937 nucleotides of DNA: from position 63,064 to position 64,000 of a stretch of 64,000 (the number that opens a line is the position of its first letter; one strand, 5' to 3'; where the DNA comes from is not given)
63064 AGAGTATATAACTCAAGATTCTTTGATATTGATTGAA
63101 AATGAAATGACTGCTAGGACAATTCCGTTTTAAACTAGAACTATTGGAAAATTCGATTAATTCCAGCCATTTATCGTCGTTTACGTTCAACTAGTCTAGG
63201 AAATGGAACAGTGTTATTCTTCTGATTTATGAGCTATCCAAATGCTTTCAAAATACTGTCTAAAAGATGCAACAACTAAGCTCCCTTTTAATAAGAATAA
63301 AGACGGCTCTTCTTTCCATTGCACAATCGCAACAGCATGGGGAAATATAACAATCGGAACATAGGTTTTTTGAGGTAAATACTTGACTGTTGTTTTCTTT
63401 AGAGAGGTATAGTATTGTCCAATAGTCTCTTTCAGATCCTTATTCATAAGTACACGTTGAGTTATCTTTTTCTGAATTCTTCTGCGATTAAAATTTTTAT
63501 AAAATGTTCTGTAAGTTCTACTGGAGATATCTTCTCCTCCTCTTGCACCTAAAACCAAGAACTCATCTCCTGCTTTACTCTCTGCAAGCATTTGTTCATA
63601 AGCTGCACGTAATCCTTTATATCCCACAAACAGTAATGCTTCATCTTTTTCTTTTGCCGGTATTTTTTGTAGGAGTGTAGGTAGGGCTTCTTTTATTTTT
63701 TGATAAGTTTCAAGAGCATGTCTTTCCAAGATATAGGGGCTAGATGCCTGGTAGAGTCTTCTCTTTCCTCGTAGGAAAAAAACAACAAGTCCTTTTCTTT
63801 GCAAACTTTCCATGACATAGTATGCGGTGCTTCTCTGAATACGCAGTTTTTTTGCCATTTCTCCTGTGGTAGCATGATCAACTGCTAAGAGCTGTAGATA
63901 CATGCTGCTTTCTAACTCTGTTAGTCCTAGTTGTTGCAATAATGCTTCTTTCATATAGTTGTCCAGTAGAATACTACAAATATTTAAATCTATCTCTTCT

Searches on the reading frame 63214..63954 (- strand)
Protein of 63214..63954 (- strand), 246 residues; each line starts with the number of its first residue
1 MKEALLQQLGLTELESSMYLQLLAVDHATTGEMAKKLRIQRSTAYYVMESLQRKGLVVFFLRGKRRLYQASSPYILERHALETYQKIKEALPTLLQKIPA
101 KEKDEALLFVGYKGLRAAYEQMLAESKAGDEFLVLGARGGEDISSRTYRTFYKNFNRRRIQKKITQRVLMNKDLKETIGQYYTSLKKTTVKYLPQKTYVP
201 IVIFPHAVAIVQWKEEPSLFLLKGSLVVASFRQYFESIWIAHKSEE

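Call 3: search_protein_families(library=pfam, proteins=[window:63214-63954:-], max_evalue=0.1)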
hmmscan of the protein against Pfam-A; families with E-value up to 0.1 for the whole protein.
window:63214-63954:- (246 aa): 5 families
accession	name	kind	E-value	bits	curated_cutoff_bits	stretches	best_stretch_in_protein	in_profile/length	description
PF01978.25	TrmB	-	1.4e-13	51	25.6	1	6-73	1-67/68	Sugar-specific transcriptional regulator TrmB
PF12802.13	MarR_2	-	0.018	15.6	27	1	22-59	14-52/61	MarR family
PF09339.16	HTH_IclR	-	0.036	14.3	22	1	29-58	20-49/52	IclR helix-turn-helix domain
PF08279.18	HTH_11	-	0.044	14.1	25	1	24-62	11-50/55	HTH domain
PF12840.13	HTH_20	-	0.046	14.1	27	1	28-57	19-48/51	Helix-turn-helix domain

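Call 4: search_protein_families(library=ncbifam, proteins=[window:63214-63954:-], max_evalue=0.1)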
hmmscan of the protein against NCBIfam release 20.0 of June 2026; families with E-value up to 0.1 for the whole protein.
window:63214-63954:- (246 aa): 7 families
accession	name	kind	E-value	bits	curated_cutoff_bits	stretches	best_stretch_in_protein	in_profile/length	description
NF047390.1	TransRegTrmBL1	equivalog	1.2e-09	37.6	650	1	6-111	10-118/341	HTH-type sugar sensing transcriptional regulator TrmBL1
NF040851.1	tran_reg_TrmB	equivalog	3.3e-05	23.2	600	1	5-106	10-110/338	HTH-type sugar-sensing transcriptional regulator TrmB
NF053606.1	Sta1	subfamily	0.00042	20.4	80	1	9-69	16-73/100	Sta1 family transcriptional regulator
NF041141.1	tran_reg_TrmBL2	equivalog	0.0019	17.7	530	1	3-93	8-98/264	HTH-type transcriptional regulator TrmBL2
NF033788.1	HTH_metalloreg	subfamily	0.0039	17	55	1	20-74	17-72/77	metalloregulator ArsR/SmtB family transcription factor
NF040939.2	trans_reg_lrs14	equivalog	0.0067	16.4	90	1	3-58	11-67/103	Lrs14 family HTH-type transcriptional regulator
NF047392.1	TransRegTrmBHalo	equivalog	0.033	13.2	500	1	4-58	11-65/349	HTH-type sugar sensing transcriptional regulator TrmB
